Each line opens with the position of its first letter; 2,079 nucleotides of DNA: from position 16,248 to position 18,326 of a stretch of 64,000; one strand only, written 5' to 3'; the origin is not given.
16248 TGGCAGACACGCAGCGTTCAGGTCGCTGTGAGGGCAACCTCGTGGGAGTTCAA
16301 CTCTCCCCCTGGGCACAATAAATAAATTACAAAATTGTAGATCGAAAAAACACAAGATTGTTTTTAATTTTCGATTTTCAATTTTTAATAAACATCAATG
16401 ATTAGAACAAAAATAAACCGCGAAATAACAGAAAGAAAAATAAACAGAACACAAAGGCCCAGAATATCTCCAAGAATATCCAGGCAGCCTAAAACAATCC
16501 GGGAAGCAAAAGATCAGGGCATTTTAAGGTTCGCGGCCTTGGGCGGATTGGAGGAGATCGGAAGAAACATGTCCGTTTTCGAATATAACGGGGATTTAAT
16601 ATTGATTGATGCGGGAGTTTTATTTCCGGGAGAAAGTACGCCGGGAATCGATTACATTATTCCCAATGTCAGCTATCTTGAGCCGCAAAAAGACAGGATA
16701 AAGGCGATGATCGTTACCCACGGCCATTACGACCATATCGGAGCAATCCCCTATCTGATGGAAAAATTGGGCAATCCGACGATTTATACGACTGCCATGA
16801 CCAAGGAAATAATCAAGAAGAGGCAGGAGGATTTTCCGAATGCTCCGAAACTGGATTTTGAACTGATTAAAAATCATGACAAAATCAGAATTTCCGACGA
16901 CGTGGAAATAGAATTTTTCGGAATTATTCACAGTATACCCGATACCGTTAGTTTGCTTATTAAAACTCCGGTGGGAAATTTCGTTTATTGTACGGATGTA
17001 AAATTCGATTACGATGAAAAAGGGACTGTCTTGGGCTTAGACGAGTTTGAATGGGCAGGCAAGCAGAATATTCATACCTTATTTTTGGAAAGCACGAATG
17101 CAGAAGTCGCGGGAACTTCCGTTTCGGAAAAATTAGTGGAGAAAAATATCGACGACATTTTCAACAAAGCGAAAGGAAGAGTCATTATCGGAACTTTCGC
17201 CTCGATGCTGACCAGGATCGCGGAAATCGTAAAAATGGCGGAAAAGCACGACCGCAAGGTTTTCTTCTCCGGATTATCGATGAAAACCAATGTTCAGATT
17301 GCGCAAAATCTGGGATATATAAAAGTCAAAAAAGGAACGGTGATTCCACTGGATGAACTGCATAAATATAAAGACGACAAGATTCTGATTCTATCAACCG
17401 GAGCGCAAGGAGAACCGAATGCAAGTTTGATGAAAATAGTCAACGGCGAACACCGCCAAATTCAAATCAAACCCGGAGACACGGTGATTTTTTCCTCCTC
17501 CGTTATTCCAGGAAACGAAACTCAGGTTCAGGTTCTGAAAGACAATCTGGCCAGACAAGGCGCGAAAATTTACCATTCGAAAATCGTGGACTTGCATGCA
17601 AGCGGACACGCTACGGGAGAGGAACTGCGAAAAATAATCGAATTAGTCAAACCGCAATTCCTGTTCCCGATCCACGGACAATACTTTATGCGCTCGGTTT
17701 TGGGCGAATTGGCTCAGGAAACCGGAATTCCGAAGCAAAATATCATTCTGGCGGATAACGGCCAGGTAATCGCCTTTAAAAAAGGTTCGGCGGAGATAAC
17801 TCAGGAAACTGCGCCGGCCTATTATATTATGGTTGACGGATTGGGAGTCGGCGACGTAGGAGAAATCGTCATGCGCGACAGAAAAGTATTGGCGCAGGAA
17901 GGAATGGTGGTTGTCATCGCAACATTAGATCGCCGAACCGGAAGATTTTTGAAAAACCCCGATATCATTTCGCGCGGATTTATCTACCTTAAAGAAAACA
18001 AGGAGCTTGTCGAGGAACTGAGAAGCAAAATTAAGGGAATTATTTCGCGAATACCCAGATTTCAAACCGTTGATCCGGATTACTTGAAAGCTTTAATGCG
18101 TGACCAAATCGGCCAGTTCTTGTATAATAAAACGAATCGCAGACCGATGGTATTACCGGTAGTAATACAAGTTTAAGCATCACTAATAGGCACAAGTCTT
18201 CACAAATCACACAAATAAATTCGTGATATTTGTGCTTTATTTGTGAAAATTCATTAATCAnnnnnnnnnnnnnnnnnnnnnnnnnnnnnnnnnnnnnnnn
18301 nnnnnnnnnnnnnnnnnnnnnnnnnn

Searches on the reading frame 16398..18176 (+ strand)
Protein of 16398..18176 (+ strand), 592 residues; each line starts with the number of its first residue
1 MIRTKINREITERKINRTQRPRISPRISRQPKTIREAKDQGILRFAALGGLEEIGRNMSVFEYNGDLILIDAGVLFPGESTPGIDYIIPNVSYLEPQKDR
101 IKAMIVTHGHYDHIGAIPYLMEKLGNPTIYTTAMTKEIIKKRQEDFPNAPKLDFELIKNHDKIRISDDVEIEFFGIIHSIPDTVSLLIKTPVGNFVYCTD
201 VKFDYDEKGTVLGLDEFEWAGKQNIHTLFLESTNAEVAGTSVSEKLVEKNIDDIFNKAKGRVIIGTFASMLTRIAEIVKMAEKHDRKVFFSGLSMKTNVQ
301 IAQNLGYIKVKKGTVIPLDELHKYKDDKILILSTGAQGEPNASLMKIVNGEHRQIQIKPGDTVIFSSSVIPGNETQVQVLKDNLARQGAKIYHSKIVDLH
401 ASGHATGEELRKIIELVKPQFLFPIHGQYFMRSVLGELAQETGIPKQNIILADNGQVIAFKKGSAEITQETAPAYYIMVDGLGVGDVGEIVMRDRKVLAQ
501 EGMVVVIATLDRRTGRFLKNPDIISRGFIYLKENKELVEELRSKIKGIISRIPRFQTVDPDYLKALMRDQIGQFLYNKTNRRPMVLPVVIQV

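Call 10: search_protein_families(library=pfam, proteins=[window:16398-18176:+], max_evalue=0.001)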
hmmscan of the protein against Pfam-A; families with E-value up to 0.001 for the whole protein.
window:16398-18176:+ (592 aa): 5 families
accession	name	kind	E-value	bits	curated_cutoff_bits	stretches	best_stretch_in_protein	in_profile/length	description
PF22505.1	RNase_J_b_CASP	-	3.3e-46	156.6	27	1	259-382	1-124/126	Ribonuclease J, beta-CASP domain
PF17770.6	RNase_J_C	-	3.8e-30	105.3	23.8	1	491-592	1-102/102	Ribonuclease J C-terminal domain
PF12706.13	Lactamase_B_2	-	6.6e-14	52.4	27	1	95-207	20-149/200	Beta-lactamase superfamily domain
PF00753.33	Lactamase_B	-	2.1e-11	44.6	22.7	1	56-203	6-152/196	Metallo-beta-lactamase superfamily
PF07521.17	RMMBL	-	2.7e-09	37.3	21.6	1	395-445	7-59/63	Zn-dependent metallo-hydrolase RNA specificity domain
